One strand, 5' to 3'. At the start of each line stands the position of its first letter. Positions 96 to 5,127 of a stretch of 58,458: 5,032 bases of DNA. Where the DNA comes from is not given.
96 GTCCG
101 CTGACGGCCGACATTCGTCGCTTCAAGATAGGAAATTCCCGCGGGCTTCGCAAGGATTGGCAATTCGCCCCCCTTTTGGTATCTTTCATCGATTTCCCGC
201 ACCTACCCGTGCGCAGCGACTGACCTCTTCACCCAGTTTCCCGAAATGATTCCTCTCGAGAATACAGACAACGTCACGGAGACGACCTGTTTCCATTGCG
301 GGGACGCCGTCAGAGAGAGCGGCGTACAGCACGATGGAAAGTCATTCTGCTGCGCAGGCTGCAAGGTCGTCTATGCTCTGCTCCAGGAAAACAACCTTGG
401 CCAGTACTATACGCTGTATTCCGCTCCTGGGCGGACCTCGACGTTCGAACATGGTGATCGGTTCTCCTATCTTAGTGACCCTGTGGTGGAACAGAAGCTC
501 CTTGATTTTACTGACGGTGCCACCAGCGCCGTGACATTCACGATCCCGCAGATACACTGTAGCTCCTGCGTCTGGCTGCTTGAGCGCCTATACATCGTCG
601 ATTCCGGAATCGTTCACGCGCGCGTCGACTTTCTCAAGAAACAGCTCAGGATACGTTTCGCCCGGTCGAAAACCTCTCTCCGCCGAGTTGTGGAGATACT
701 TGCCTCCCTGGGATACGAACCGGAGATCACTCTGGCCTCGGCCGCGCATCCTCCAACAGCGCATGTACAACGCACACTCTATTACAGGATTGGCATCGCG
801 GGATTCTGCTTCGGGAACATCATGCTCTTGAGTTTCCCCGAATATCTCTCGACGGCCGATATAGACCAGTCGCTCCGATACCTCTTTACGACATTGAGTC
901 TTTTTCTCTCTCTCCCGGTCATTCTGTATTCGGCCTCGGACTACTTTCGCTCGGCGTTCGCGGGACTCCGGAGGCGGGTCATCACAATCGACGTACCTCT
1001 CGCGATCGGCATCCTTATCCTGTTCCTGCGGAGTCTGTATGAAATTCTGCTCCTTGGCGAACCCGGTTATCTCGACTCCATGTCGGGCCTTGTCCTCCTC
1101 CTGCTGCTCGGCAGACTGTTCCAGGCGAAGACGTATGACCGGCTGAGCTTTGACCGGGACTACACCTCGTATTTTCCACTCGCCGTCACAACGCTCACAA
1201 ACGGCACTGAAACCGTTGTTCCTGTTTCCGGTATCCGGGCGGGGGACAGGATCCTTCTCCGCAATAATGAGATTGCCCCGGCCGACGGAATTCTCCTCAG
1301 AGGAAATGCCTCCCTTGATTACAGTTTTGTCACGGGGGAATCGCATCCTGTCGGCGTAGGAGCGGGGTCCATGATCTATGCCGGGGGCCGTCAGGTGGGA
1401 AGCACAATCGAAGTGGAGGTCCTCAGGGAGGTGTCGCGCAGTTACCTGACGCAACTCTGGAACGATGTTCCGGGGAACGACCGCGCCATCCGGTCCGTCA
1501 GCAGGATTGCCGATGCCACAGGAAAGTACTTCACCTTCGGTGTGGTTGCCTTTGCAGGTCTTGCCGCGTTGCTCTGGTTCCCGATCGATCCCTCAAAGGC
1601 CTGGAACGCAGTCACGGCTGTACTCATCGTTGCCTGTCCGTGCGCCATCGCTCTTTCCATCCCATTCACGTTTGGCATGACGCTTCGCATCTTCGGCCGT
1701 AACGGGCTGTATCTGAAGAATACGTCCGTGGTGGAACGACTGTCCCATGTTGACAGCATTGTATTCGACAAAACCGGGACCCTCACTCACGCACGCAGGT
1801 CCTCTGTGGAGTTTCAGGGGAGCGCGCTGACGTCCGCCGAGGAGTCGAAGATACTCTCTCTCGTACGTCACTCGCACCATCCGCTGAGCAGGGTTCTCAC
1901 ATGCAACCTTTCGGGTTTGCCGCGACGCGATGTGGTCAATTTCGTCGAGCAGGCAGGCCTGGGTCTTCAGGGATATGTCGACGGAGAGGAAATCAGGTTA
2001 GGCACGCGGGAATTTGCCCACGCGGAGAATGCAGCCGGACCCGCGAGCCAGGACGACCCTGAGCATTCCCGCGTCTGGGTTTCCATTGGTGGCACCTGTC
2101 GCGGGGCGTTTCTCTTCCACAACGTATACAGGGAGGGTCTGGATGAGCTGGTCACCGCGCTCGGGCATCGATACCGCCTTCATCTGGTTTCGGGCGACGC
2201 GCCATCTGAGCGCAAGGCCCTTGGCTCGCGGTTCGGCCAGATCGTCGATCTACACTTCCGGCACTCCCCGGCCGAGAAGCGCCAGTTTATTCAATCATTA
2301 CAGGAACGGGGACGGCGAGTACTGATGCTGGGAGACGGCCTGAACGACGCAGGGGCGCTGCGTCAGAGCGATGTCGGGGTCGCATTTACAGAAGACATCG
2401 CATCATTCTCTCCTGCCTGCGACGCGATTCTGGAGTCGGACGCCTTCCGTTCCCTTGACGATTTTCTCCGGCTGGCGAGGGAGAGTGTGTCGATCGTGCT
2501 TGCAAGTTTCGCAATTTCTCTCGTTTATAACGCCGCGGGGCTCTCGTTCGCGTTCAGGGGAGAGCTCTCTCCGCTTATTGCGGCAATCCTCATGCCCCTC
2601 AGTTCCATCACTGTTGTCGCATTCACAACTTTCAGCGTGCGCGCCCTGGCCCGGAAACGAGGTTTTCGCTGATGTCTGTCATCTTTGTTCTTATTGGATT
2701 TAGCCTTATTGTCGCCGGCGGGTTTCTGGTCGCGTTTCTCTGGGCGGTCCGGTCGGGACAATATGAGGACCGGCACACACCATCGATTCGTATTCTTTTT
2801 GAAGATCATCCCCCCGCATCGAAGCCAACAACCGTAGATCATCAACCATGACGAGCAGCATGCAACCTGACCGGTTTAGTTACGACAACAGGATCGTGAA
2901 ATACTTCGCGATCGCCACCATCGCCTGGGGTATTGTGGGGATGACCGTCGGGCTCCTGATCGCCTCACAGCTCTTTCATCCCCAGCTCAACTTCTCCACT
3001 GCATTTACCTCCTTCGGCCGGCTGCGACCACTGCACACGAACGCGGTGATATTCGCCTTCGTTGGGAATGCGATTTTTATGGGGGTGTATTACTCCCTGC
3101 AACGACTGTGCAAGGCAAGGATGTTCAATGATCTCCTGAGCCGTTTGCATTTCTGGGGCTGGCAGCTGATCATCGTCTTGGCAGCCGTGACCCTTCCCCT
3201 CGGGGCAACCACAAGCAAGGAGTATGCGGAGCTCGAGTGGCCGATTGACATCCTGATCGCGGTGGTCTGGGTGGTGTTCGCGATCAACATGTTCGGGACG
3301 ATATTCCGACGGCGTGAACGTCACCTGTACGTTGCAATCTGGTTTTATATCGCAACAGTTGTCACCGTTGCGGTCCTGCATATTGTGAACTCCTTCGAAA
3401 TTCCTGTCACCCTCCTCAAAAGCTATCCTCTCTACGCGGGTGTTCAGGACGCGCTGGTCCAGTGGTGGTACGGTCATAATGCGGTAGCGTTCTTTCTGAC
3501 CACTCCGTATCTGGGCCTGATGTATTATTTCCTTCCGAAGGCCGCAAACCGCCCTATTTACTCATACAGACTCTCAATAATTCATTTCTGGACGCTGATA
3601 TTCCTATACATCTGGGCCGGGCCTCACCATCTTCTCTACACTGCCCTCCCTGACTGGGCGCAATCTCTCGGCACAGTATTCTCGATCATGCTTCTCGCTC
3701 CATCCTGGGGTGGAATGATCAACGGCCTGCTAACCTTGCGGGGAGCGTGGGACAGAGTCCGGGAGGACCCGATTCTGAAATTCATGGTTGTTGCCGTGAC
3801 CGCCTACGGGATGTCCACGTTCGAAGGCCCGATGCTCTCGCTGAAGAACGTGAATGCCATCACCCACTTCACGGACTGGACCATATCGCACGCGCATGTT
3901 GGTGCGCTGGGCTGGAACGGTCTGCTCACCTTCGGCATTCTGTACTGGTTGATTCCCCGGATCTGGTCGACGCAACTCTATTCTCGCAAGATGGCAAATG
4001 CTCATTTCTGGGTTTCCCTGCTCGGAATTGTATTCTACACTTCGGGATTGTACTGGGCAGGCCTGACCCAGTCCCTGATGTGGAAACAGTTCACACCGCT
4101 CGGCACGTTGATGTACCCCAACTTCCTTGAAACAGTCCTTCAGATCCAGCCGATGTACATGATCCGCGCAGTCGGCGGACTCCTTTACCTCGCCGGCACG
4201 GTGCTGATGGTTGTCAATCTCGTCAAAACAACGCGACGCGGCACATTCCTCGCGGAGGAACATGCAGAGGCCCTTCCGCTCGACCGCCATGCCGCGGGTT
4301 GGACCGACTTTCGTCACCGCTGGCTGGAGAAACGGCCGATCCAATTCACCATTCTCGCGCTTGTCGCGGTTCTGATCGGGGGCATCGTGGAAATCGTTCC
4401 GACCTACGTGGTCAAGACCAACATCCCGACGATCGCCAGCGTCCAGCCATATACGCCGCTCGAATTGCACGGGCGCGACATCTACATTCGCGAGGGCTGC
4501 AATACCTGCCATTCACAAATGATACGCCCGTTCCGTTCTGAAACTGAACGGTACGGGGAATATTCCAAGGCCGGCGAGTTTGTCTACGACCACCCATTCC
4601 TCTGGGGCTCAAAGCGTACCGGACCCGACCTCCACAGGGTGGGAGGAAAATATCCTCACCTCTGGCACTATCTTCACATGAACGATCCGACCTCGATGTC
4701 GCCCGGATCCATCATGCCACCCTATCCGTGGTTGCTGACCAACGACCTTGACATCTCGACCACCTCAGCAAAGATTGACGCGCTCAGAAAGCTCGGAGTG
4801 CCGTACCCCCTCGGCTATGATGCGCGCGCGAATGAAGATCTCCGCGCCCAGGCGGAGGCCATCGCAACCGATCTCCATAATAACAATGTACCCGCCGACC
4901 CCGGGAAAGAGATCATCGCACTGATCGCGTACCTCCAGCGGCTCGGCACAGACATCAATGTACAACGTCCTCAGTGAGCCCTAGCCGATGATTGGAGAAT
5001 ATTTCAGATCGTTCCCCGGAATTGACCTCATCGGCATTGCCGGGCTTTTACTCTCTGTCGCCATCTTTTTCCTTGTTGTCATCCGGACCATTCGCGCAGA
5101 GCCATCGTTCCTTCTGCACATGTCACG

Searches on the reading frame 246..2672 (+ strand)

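Call 8: search_protein_families(library=pfam, proteins=[window:246-2672:+], max_evalue=0.001)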
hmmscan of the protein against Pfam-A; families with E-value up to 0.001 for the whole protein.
window:246-2672:+ (808 aa): 4 families
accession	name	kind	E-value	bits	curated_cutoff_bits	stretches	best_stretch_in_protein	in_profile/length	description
PF00122.25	E1-E2_ATPase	-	1.5e-35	122.8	28.1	1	312-482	5-177/181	E1-E2 ATPase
PF00702.32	Hydrolase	-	6.1e-16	59.8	26.4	1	503-708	2-190/191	haloacid dehalogenase-like hydrolase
PF12156.14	ATPase-cat_bd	-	2.1e-10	41.6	27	1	14-65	1-57/86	Putative metal-binding domain of cation transport ATPase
PF00403.32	HMA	-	4e-06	27.5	24.8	1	97-158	1-62/62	Heavy-metal-associated domain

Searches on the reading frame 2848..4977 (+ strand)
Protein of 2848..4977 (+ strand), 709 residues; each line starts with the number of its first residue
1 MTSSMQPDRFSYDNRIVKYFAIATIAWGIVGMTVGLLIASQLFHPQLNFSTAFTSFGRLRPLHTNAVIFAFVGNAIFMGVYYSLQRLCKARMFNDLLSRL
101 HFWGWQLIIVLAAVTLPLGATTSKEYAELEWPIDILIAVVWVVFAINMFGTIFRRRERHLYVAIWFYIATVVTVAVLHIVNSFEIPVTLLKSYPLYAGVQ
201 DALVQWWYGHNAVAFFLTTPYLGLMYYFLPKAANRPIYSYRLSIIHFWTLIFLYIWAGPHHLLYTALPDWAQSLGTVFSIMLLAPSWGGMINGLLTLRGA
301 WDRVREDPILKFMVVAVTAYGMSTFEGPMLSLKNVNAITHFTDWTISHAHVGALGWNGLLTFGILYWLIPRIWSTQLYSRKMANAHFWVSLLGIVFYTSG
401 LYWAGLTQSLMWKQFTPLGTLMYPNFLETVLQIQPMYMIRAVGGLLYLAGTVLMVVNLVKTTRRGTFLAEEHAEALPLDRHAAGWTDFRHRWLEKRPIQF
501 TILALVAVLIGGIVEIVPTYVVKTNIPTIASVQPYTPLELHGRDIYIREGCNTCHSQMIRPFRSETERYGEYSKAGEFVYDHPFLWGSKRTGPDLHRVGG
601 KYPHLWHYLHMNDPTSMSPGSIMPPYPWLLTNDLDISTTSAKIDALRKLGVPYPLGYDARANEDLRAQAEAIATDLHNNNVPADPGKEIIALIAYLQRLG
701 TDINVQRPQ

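Call 8: search_protein_families(library=pfam, proteins=[window:2848-4977:+], max_evalue=0.001)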
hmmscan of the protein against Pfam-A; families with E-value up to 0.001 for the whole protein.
window:2848-4977:+ (709 aa): 2 families
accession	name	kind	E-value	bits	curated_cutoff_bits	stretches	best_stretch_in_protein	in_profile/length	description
PF00115.25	COX1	-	1.8e-120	403.2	34.8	1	15-446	1-436/436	Cytochrome C and Quinol oxidase polypeptide I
PF02433.20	FixO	-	2.9e-100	334.7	29.6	1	490-703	1-219/219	Cytochrome C oxidase, mono-heme subunit/FixO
